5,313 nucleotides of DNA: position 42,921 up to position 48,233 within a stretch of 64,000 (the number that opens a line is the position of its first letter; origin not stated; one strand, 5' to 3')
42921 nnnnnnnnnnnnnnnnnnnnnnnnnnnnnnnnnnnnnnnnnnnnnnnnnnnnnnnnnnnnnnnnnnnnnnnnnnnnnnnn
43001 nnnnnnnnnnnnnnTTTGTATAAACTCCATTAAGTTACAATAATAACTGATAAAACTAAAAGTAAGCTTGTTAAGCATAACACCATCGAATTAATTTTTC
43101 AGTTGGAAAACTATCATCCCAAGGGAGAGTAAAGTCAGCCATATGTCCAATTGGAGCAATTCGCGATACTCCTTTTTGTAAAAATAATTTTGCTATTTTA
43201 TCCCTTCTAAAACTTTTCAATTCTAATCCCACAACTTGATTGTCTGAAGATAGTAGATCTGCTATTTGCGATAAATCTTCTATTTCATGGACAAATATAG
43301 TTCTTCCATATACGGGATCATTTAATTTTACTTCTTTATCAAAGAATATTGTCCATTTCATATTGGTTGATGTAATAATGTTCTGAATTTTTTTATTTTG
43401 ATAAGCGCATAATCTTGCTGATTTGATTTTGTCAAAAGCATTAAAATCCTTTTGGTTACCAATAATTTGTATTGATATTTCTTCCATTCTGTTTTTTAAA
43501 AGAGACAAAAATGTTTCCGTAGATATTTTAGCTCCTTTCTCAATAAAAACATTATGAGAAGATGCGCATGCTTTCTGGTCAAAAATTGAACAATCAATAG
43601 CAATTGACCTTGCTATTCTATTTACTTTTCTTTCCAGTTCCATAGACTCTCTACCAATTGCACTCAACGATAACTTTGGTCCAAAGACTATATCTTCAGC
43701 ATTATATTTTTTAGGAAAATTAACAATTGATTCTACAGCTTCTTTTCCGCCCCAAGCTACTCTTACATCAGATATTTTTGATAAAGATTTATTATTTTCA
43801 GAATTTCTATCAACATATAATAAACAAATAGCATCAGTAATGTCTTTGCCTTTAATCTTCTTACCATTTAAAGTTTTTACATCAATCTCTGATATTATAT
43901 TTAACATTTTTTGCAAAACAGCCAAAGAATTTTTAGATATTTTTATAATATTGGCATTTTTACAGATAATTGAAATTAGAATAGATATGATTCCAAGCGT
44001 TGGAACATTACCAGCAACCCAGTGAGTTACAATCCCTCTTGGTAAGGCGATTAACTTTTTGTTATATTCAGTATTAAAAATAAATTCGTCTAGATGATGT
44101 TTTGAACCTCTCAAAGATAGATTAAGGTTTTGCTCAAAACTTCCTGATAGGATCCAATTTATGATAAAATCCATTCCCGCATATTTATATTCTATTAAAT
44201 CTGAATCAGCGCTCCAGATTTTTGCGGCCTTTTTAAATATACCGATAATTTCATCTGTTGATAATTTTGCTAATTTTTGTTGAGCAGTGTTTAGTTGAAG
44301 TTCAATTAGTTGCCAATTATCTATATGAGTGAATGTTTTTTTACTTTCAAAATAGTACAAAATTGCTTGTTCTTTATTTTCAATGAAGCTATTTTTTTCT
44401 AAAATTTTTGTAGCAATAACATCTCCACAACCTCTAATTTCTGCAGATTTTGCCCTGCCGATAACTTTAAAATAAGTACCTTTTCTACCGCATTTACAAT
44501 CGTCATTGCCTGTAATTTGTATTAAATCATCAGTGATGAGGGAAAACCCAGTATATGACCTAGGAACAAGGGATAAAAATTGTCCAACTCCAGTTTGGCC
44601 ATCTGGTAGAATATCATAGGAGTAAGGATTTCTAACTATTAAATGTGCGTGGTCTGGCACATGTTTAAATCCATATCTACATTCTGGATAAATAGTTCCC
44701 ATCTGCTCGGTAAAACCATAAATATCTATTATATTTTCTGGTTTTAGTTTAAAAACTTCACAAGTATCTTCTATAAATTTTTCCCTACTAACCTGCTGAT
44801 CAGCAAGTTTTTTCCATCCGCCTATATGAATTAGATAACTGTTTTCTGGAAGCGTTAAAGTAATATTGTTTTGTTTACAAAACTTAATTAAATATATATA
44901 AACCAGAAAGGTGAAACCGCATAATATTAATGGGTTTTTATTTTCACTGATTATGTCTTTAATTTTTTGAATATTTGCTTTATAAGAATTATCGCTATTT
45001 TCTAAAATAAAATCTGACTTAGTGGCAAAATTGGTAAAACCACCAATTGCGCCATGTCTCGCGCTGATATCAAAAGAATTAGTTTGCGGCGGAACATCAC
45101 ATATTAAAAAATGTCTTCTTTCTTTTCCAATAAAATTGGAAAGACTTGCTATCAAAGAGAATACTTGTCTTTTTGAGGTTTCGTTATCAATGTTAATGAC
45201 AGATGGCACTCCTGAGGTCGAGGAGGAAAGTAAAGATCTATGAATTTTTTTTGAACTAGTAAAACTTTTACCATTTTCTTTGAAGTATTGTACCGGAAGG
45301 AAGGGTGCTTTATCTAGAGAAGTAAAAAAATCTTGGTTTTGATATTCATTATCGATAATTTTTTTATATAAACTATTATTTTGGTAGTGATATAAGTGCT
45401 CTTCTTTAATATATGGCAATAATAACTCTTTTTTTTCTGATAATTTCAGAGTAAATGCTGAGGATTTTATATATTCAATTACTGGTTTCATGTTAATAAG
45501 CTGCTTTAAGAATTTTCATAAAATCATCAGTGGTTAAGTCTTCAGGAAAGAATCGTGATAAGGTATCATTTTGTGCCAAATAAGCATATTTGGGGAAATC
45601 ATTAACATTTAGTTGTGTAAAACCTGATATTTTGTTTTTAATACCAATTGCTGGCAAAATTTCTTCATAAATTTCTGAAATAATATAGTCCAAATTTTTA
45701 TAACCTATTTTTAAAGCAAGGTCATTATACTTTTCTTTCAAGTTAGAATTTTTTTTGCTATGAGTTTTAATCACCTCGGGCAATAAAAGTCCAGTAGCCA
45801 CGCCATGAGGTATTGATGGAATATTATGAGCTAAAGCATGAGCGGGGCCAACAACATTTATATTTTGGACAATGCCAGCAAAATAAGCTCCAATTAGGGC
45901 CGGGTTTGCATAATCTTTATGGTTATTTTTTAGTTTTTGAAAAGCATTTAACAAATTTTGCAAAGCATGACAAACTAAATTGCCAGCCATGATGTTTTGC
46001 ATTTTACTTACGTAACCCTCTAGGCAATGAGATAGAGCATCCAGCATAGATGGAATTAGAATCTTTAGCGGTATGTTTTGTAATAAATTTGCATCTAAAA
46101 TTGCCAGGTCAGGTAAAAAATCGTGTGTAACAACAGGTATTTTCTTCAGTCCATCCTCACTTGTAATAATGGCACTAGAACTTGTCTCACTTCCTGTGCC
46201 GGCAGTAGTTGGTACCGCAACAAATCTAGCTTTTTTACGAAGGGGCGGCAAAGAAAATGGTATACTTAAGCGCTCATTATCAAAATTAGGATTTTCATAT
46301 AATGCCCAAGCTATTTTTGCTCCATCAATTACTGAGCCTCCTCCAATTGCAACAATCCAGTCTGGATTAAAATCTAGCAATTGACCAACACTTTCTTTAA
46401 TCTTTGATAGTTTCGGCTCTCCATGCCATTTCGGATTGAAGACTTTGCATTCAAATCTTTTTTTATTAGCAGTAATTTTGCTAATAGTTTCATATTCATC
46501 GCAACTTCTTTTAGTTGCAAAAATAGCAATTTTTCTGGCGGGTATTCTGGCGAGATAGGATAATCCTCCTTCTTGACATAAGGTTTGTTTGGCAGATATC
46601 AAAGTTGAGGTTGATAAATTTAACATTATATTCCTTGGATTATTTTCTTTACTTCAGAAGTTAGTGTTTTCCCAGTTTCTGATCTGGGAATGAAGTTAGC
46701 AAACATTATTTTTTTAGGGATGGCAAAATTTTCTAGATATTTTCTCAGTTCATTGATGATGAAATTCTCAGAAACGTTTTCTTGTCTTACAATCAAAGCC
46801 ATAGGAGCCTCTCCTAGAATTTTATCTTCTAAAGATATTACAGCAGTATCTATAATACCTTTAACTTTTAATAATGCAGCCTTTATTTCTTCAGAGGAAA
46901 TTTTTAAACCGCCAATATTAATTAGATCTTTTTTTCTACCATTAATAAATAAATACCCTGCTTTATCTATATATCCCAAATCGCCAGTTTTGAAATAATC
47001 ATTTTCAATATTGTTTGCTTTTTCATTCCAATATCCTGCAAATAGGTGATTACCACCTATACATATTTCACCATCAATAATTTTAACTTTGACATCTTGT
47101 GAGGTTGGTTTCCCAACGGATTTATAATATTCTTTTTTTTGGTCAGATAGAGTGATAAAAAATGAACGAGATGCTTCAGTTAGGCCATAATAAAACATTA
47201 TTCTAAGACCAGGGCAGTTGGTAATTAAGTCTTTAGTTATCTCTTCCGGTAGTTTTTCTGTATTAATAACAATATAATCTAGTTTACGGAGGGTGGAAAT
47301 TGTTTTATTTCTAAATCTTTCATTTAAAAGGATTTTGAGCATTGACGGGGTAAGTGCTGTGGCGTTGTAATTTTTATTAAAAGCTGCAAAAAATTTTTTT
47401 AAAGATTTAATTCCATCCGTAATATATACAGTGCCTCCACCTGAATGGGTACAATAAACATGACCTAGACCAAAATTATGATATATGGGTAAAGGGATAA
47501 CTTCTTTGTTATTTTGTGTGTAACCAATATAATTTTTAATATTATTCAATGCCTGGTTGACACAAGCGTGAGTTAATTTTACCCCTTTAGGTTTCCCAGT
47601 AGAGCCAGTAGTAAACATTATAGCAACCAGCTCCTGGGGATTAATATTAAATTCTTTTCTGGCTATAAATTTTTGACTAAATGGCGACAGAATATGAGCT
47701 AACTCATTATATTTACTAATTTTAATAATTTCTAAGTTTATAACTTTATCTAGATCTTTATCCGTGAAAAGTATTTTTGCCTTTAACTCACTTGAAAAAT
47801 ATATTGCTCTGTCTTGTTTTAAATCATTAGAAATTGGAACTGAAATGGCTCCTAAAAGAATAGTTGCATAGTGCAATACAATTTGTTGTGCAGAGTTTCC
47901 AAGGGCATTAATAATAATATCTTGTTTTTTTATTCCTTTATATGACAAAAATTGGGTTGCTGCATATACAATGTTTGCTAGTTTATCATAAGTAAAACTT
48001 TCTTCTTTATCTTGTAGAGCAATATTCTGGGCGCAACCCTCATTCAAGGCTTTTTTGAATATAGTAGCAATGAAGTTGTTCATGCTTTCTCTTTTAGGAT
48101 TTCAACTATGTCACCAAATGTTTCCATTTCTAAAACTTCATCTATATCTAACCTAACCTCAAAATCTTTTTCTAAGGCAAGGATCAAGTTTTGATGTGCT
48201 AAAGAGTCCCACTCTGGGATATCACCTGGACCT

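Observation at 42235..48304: Reverse-oriented carrier-protein acyl-tailoring operon embedded in the pseudaminic acid genes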

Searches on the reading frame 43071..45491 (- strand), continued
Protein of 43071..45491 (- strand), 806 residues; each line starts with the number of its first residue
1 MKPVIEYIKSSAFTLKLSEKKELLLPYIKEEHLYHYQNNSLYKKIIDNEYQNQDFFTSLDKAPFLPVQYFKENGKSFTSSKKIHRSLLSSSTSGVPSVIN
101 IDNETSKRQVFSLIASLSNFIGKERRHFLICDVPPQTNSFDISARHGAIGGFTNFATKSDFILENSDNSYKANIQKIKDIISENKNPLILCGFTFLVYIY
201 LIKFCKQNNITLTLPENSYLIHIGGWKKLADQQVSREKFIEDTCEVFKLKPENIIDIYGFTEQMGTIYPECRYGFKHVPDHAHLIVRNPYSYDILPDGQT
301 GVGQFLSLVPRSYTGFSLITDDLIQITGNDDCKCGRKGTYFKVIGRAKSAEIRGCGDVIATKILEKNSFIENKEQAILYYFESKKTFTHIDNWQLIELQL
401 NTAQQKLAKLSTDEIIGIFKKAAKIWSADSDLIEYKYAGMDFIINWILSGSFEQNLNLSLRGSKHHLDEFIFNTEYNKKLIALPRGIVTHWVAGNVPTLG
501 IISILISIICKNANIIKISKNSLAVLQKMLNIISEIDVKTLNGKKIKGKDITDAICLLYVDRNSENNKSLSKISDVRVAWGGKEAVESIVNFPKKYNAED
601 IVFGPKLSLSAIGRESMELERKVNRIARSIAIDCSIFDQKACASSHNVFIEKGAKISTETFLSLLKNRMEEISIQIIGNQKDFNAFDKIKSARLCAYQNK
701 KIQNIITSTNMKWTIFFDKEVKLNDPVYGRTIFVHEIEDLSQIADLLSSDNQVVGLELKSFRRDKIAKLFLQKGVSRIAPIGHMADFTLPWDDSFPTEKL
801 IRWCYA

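Call 79: find_encoding_contigs(protein=P0073, flank=10000, max_places=1)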
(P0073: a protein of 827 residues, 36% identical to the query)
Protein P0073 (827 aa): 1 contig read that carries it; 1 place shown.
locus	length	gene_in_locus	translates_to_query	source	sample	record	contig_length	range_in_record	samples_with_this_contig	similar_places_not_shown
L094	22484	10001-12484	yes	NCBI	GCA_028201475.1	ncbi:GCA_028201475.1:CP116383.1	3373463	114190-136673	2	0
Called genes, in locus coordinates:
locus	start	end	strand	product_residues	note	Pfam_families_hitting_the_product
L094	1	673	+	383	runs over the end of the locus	PF01041:DegT_DnrJ_EryC1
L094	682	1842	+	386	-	PF02350:Epimerase_2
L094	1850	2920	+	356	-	PF03102:NeuB, PF08666:SAF (weak)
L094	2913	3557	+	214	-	PF17836:PglD_N (weak), PF25087:GMPPB_C (faint), PF14602:Hexapep_2 (faint), PF00132:Hexapep (weak)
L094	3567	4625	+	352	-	PF00571:CBS, PF00483:NTP_transferase, PF12804:NTP_transf_3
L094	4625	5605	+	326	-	PF01408:GFO_IDH_MocA, PF02894:GFO_IDH_MocA_C, PF22725:GFO_IDH_MocA_C3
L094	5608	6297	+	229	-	PF02348:CTP_transf_3, PF12804:NTP_transf_3 (weak)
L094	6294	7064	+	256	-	PF00106:adh_short, PF01370:Epimerase, PF13561:adh_short_C2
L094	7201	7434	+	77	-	PF00550:PP-binding (weak)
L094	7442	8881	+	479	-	PF00501:AMP-binding, PF13193:AMP-binding_C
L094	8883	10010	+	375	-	PF00465:Fe-ADH, PF25137:ADH_Fe_C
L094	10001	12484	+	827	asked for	PF04443:LuxE, PF05893:LuxC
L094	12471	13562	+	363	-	-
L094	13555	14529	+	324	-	PF01522:Polysacc_deac_1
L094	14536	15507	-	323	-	PF07388:A-2_8-polyST (faint)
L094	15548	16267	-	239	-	PF00132:Hexapep, PF14602:Hexapep_2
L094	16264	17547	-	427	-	PF04413:Glycos_transf_N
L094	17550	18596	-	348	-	PF01075:Glyco_transf_9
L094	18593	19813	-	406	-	PF04932:Wzy_C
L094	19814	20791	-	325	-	PF03279:Lip_A_acyltrans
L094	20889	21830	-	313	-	PF01073:3Beta_HSD, PF01370:Epimerase, PF02719:Polysacc_synt_2 (faint), PF04321:RmlD_sub_bind (weak), PF16363:GDP_Man_Dehyd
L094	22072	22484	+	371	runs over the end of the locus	PF13439:Glyco_transf_4, PF13579:Glyco_trans_4_4, PF00534:Glycos_transf_1, PF13692:Glyco_trans_1_4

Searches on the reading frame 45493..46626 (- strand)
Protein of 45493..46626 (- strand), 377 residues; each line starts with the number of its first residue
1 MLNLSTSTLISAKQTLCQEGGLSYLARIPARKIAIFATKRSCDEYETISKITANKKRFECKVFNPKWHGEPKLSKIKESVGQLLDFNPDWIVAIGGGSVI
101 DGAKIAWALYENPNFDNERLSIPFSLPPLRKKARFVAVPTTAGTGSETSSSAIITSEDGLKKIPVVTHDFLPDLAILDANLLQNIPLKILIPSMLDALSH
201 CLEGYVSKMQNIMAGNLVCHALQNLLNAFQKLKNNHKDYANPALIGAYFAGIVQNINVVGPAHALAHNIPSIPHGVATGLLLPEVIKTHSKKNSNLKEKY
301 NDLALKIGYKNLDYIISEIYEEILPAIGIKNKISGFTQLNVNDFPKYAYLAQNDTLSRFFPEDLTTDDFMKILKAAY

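Call 3: search_protein_families(library=pfam, proteins=[window:45493-46626:-], max_evalue=0.01)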
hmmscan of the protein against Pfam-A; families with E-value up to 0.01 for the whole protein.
window:45493-46626:- (377 aa): 3 families
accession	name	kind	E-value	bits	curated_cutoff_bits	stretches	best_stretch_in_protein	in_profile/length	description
PF00465.25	Fe-ADH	-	1.4e-31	109.8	31.3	1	24-178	17-167/168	Iron-containing alcohol dehydrogenase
PF25137.1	ADH_Fe_C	-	1.3e-22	80.9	27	1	192-377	3-194/194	Fe-containing alcohol dehydrogenase family, C-terminal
PF13685.12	Fe-ADH_2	-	2.7e-08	34.4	28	1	24-106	13-93/149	Iron-containing alcohol dehydrogenase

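Call 4: search_protein_families(library=ncbifam, proteins=[window:45493-46626:-], max_evalue=0.01)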
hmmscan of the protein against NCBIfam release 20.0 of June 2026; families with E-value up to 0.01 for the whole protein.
window:45493-46626:- (377 aa): 16 families
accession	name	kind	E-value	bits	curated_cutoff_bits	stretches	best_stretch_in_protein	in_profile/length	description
NF010378.0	PRK13805.1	equivalog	5.9e-51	173.3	951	1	18-302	468-772/872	bifunctional acetaldehyde-CoA/alcohol dehydrogenase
TIGR02638.1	lactal_redase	equivalog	2.2e-39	135.4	523.15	1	34-328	32-328/379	lactaldehyde reductase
NF007911.0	PRK10624.1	equivalog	4.7e-39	134.4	537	1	34-376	33-381/382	lactaldehyde reductase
NF041833.1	Fe_ADH_ErcA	equivalog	2.3e-34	119.1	550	1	44-376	43-381/382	alcohol dehydrogenase-like regulatory protein ErcA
NF058672.1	4HyButDHCUPNE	equivalog_domain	9.7e-33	113.9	500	1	38-376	36-377/378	4-hydroxybutyrate dehydrogenase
TIGR03405.1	Phn_Fe-ADH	equivalog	2.1e-31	109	423.7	1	67-296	58-295/355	iron-containing alcohol dehydrogenase PsrA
NF011998.0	PRK15454.1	equivalog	1.8e-30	106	556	1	65-375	84-393/395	ethanolamine utilization ethanol dehydrogenase EutG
NF041822.1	daptide_DH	equivalog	1.3e-23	83.5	300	1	45-235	14-206/363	daptide-type RiPP biosynthesis dehydogenase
NF053866.1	CholDhdGbsBBac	equivalog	1.5e-21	76.5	550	1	56-376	64-390/392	choline dehydrogenase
NF050025.1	SulfAcetaldRedSarD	equivalog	4.7e-21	75.1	700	1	68-287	68-289/385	sulfoacetaldehyde reductase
NF007363.0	PRK09860.1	equivalog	6.2e-19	68.4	581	1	68-376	69-382/383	L-threonine dehydrogenase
NF006941.0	PRK09423.1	subfamily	4.2e-11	42.3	336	2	132-208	108-183/367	glycerol dehydrogenase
NF011717.0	PRK15138.1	equivalog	7.3e-11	41.7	645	1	82-289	80-296/387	alcohol dehydrogenase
TIGR04266.1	NDMA_methanol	equivalog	3.2e-10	39.4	625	1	66-308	73-319/420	NDMA-dependent methanol dehydrogenase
NF053832.1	GlycoaldRedHalo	equivalog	4.7e-07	29.3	550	1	133-214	109-192/363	glycolaldehyde reductase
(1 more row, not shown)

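Call 24: search_solved_structures(query=window:45493-46626:-, max_evalue=1e-20)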
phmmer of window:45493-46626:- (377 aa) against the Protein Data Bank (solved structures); distinct sequences matched with E-value up to 1e-20: 20.
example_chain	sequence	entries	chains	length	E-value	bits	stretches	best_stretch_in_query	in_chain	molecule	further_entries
13he_A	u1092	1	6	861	1.1e-38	136.4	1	70-292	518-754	Aldehyde-alcohol dehydrogenase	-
8uhw_A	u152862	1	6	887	1.2e-38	136.3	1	70-292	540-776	Aldehyde-alcohol dehydrogenase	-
3zdr_A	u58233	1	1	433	9.3e-37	130.1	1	19-293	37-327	ALCOHOL DEHYDROGENASE DOMAIN OF THE BIFUNCTIONAL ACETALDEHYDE DEHYDROGENASE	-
9knp_A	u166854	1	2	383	1.8e-34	122.6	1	69-373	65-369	375aa long hypothetical alchol dehydrogenase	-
7dag_A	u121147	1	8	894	4e-34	121.5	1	67-295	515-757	Aldehyde-alcohol dehydrogenase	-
6scg_A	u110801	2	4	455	1.2e-33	119.9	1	58-295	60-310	Aldehyde-alcohol dehydrogenase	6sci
6tqh_A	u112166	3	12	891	5e-33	117.9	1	59-295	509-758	Aldehyde-alcohol dehydrogenase | Bifunctional aldehyde-alcohol dehydrogenase AdhE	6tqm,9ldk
6ahc_A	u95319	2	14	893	5e-33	117.9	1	59-295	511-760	Aldehyde-alcohol dehydrogenase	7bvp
7qlq_AAA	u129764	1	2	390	1e-32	116.8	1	70-375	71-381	Lactaldehyde reductase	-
7qnj_AAA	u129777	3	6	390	1.1e-32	116.8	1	70-375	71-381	Lactaldehyde reductase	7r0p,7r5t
7qlg_AAA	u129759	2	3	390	1.4e-32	116.4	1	70-375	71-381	Lactaldehyde reductase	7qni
1rrm_A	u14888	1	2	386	1.8e-32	116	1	70-375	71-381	Lactaldehyde reductase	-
7qls_AAA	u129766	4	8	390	1.9e-32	116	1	70-375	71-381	Lactaldehyde reductase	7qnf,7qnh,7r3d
2bi4_A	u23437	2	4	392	1.9e-32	116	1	70-375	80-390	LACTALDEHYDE REDUCTASE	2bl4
5br4_A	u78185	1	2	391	3.6e-32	115.1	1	70-375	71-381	Lactaldehyde reductase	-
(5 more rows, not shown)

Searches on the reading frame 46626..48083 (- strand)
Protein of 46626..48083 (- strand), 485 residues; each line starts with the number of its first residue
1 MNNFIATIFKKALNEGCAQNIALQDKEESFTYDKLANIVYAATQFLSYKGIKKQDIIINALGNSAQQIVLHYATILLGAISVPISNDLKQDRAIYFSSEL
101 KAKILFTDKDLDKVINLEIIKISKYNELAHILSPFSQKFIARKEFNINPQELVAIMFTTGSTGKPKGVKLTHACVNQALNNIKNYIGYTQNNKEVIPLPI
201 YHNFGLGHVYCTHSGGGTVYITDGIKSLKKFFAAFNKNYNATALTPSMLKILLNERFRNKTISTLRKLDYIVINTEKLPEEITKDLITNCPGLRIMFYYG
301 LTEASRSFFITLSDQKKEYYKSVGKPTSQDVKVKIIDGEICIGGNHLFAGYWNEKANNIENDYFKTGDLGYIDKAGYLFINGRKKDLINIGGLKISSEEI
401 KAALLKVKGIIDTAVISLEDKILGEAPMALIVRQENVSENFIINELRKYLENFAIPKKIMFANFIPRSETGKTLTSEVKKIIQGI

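Call 3: search_protein_families(library=pfam, proteins=[window:46626-48083:-], max_evalue=0.01)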
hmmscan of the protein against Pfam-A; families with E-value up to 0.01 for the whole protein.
window:46626-48083:- (485 aa): 2 families
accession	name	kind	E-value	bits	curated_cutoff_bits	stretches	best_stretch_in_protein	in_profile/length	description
PF00501.34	AMP-binding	-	1.1e-51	176.3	29.9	1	19-352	10-384/384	AMP-binding enzyme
PF13193.12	AMP-binding_C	-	8.7e-10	39.8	24.5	1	399-472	1-76/76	AMP-binding enzyme C-terminal domain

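Call 4: search_protein_families(library=ncbifam, proteins=[window:46626-48083:-], max_evalue=0.01)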
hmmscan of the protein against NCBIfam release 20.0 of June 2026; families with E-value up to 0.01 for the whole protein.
window:46626-48083:- (485 aa): 105 families (the best 25 are shown)
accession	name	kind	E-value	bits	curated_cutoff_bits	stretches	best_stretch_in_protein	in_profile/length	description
NF004837.0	PRK06187.1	subfamily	1.4e-69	234.8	476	1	4-480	9-520/531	long-chain-fatty-acid--CoA ligase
TIGR01923.1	menE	equivalog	5e-62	210.2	330.15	1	32-475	2-439/442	o-succinylbenzoate--CoA ligase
NF006182.0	PRK08316.1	subfamily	6e-62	209.8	663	1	17-481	24-516/523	fatty acyl-CoA synthetase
NF002966.0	PRK03640.1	equivalog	4.2e-54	183.9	556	1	19-481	17-479/483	o-succinylbenzoate--CoA ligase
NF004797.0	PRK06145.1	equivalog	1.5e-53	181.9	850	1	20-476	18-489/499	acyl-CoA synthetase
NF005801.1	PRK07656.1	equivalog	6.7e-52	176.8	657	1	18-478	15-499/500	FadD3 family acyl-CoA ligase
NF005702.0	PRK07514.1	subfamily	1.9e-50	171.7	558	1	5-473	5-491/506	malonyl-CoA synthase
NF052269.1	Staph_lig_FadD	equivalog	1.1e-47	162.5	650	1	23-482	21-493/499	long-chain-fatty-acid--CoA ligase FadD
NF004511.1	PRK05852.1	equivalog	2.5e-47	161.7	650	1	14-471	11-493/505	FadD7 family fatty acid--CoA ligase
NF009233.0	PRK12583.1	subfamily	2.1e-46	158.5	832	1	121-475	172-543/558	fatty acid CoA ligase family protein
NF005307.0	PRK06839.1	equivalog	3.5e-46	157.9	748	1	19-481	17-492/496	o-succinylbenzoate--CoA ligase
NF009071.0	PRK12406.1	subfamily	6.2e-46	156.9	701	1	27-478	10-498/510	acyl-CoA synthetase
TIGR03098.1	ligase_PEP_1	hypoth_equivalog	8.9e-46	156.4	592.35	1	17-478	13-514/517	acyl-CoA ligase (AMP-forming), exosortase A system-associated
NF006181.0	PRK08314.1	subfamily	1.2e-44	152.6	705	2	141-474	195-546/563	long-chain-fatty-acid--CoA ligase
NF004758.0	PRK06087.1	equivalog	1.3e-44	152.6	736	1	18-477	38-530/548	medium-chain fatty-acid--CoA ligase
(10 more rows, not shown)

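Call 23: search_solved_structures(query=window:46626-48083:-, max_evalue=1e-30)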
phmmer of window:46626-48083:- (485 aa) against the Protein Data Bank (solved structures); distinct sequences matched with E-value up to 1e-30: 14.
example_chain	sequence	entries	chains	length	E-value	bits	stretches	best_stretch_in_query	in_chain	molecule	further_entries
6qjz_A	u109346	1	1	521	2.6e-42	148.6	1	29-475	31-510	oxalyl CoA-synthetase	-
3r44_A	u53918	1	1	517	1.3e-39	139.6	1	30-477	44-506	fatty acyl CoA synthetase FADD13 (FATTY-ACYL-CoA SYNTHETASE)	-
5ie0_A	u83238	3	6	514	1.6e-37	132.7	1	30-473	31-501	Oxalate--CoA ligase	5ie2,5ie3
6mfy_A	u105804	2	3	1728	6.7e-37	130.7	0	20-472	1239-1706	Linear gramicidin synthase subunit A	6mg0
9be3_A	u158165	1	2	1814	8e-37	130.5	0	20-472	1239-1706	Linear gramicidin synthase subunit A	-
9meh_A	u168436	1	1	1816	8e-37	130.5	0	20-472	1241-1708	Linear gramicidin synthase subunit A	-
6mfz_A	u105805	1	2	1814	8.1e-37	130.4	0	20-472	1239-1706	Linear gramicidin synthase subunit A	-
9be4_A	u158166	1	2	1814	8.2e-37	130.4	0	20-472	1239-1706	Linear gramicidin synthase subunit A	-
5buq_A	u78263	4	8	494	8e-36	127.2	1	19-481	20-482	2-succinylbenzoate--CoA ligase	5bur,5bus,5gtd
5x8f_A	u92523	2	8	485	1e-35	126.8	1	19-481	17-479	2-succinylbenzoate--CoA ligase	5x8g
8aff_A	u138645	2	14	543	1.2e-33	119.9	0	151-473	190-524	Oxalate--CoA ligase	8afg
4fuq_A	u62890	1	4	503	7e-31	110.9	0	338-477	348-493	Malonyl CoA synthetase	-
5u95_A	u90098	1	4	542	7.6e-31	110.8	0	45-479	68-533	4-coumarate--CoA ligase 2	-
5bsm_A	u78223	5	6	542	9.9e-31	110.4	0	45-479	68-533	4-coumarate--CoA ligase 2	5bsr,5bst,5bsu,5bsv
